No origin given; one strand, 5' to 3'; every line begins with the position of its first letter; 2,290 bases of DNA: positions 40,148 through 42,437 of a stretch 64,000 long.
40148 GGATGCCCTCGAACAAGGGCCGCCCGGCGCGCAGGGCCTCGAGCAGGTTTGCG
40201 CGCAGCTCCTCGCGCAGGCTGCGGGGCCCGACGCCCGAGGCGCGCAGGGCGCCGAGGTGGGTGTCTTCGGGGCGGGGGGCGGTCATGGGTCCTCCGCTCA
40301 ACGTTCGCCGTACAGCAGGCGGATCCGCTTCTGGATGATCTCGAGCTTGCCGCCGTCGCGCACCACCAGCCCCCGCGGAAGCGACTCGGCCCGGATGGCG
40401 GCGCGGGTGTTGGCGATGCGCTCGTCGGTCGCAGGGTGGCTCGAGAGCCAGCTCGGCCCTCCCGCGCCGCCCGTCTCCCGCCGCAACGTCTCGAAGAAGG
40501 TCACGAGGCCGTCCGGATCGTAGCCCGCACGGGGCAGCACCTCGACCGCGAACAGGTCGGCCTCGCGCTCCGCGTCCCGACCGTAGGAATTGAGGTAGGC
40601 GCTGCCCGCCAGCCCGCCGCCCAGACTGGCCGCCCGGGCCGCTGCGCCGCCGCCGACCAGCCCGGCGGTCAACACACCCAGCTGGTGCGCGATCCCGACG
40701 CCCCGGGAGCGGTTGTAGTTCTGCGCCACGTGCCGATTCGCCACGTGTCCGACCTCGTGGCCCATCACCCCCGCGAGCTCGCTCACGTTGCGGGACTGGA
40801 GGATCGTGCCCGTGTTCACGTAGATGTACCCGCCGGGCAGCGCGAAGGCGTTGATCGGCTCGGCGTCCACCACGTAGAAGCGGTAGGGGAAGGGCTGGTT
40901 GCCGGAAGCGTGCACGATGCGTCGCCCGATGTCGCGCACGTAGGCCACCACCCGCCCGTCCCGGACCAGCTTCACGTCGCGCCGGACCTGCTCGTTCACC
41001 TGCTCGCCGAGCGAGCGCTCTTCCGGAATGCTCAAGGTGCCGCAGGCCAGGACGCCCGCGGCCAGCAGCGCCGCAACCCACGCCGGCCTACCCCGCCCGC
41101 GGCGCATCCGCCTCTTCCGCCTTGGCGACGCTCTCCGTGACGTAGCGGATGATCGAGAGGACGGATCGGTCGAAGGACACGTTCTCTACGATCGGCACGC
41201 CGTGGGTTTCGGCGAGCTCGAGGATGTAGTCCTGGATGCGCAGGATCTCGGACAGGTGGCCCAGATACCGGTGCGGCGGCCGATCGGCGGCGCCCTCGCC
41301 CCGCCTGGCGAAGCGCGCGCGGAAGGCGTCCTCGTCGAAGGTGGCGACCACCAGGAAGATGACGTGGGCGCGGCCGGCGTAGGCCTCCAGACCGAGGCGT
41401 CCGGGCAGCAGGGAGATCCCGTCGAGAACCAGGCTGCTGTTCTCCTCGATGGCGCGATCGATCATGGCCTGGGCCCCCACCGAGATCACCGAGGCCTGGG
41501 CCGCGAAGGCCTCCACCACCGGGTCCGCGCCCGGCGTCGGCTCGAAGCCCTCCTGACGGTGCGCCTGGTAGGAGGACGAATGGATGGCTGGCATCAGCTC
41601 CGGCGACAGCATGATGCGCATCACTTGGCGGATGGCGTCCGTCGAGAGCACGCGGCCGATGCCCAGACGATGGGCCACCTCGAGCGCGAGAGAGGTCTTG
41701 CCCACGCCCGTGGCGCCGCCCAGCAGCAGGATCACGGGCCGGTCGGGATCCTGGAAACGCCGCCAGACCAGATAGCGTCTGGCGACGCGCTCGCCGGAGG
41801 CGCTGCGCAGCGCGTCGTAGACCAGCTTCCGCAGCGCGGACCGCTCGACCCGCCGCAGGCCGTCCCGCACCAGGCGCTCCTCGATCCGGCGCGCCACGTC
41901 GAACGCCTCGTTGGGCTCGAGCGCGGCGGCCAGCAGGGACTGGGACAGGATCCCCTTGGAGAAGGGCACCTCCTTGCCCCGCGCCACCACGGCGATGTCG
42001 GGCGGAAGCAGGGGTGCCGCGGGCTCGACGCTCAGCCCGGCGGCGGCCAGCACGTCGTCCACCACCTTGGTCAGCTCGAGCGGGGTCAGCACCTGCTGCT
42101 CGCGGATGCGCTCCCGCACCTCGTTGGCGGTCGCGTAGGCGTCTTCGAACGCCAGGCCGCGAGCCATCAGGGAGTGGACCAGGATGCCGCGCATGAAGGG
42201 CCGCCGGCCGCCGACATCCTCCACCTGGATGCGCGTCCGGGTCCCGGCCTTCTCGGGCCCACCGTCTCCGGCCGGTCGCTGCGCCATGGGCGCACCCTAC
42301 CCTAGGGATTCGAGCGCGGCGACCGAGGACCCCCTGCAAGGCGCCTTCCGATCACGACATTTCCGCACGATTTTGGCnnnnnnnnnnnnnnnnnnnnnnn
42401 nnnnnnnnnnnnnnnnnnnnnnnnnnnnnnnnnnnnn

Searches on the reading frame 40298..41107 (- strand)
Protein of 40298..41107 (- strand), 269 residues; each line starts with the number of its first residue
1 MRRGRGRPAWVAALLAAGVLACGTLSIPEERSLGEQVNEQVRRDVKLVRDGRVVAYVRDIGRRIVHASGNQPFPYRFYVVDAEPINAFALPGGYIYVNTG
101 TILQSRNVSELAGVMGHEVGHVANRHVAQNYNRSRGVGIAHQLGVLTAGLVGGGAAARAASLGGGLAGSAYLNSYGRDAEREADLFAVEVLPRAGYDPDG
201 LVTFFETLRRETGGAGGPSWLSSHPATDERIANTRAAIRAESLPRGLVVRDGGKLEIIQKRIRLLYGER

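Call 104: search_protein_families(library=pfam, proteins=[window:40298-41107:-], max_evalue=0.0001)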
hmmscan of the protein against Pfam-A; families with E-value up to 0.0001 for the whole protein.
window:40298-41107:- (269 aa): 1 family
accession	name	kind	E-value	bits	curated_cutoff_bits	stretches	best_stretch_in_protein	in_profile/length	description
PF01435.24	Peptidase_M48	-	1.8e-34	119.6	20.3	1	55-235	5-183/186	Peptidase family M48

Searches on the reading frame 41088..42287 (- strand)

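Call 104: search_protein_families(library=pfam, proteins=[window:41088-42287:-], max_evalue=0.0001)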
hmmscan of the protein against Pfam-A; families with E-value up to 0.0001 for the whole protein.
window:41088-42287:- (399 aa): 1 family
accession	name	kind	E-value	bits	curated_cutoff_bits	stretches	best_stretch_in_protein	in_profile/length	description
PF03477.21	ATP-cone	-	7.5e-11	42.9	25.8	1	103-180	7-87/88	ATP cone domain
